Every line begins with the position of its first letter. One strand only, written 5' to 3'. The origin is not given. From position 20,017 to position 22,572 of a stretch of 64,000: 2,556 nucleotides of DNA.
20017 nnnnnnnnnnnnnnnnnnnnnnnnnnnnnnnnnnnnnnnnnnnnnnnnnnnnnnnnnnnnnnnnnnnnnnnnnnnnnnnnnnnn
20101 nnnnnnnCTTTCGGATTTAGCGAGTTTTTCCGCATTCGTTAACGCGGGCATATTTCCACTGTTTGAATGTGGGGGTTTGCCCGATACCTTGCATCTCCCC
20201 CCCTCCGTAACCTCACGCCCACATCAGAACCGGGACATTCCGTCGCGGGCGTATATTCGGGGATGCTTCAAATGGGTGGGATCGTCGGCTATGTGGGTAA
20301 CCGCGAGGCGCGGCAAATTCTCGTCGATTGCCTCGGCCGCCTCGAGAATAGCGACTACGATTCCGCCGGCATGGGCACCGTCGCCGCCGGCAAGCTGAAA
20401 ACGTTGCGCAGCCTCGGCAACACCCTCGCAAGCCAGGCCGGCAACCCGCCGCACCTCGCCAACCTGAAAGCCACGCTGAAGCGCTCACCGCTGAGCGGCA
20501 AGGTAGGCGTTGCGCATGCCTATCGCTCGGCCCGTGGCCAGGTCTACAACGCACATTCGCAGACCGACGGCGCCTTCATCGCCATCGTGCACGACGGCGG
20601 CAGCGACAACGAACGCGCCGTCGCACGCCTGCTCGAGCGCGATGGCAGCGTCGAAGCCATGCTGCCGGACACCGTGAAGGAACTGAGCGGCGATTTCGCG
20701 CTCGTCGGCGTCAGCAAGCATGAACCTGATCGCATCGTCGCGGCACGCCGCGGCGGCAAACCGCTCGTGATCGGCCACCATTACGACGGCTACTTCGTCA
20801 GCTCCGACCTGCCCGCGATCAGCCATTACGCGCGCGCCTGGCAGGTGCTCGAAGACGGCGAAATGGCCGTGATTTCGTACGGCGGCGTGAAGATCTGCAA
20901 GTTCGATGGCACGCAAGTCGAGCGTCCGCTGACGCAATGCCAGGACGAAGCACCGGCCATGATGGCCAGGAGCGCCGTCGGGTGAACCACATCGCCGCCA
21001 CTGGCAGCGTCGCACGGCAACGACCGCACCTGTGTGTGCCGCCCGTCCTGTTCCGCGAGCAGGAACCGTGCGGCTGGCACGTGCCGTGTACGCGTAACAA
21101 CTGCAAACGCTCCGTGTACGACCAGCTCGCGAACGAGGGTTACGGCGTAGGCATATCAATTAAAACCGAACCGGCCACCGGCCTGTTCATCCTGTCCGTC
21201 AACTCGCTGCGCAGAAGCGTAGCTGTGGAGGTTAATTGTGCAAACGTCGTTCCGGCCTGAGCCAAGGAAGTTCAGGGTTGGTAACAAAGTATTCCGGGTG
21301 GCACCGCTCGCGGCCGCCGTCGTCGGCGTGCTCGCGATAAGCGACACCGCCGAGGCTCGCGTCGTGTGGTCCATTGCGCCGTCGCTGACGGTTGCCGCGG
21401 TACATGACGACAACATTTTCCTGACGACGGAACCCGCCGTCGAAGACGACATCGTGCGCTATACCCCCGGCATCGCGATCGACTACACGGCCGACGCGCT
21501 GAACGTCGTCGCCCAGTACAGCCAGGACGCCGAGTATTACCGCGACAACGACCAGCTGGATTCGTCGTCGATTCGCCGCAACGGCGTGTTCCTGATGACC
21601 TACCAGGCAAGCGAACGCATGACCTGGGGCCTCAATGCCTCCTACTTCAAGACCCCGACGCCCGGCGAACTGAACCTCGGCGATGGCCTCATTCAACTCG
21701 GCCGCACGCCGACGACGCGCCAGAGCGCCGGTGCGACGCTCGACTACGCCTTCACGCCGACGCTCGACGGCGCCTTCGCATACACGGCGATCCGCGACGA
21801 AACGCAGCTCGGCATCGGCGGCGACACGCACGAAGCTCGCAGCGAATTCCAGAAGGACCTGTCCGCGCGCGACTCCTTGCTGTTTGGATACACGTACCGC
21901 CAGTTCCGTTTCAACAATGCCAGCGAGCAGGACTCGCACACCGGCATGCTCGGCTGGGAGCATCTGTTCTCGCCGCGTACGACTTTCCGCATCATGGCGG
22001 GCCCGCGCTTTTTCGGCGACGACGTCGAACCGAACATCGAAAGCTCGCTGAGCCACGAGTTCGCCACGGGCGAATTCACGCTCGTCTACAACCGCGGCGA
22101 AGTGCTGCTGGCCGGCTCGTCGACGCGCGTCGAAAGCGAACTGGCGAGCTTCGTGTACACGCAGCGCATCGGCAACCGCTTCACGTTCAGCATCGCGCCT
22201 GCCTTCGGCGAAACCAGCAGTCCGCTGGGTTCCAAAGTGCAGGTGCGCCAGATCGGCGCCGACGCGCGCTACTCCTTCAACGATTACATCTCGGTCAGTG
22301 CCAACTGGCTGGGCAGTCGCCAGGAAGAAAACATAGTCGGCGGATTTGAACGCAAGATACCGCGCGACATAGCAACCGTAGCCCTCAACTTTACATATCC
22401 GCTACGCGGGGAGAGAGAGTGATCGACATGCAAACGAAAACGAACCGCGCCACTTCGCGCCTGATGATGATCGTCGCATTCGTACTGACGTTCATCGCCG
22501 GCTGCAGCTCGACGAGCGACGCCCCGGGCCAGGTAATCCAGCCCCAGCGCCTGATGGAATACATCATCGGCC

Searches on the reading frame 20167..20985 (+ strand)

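Call 34: search_protein_families(library=pfam, proteins=[window:20167-20985:+], max_evalue=0.00001)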
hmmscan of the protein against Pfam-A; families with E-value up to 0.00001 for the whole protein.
window:20167-20985:+ (272 aa): 0 families

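Call 72: search_protein_families(library=ncbifam, proteins=[window:20167-20985:+], max_evalue=0.001)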
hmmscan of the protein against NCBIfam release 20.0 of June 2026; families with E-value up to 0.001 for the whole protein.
window:20167-20985:+ (272 aa): 3 families
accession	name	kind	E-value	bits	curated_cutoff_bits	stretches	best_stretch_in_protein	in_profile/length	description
NF001484.0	PRK00331.1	subfamily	3.7e-35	121.4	381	2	155-261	136-241/601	isomerizing glutamine--fructose-6-phosphate transaminase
TIGR01135.1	glmS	equivalog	3.7e-34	118.2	418.05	2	154-260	134-239/607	glutamine--fructose-6-phosphate transaminase (isomerizing)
TIGR01134.1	purF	equivalog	1.5e-05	24.6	350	1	124-244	102-225/432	amidophosphoribosyltransferase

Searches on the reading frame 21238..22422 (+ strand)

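Call 34: search_protein_families(library=pfam, proteins=[window:21238-22422:+], max_evalue=0.00001)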
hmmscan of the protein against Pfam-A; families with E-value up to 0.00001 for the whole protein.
window:21238-22422:+ (394 aa): 0 families

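Call 49: search_protein_families(library=pfam, proteins=[window:21238-22422:+], max_evalue=0.001)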
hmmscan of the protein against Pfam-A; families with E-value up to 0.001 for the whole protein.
window:21238-22422:+ (394 aa): 0 families

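Call 72: search_protein_families(library=ncbifam, proteins=[window:21238-22422:+], max_evalue=0.001)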
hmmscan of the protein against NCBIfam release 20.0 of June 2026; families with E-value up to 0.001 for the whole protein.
window:21238-22422:+ (394 aa): 1 family
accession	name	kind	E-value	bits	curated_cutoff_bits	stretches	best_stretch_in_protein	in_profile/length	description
TIGR03016.1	pepcterm_hypo_1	hypoth_equivalog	6.6e-11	41.8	90.85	1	43-109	3-69/477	TIGR03016 family PEP-CTERM system-associated outer membrane protein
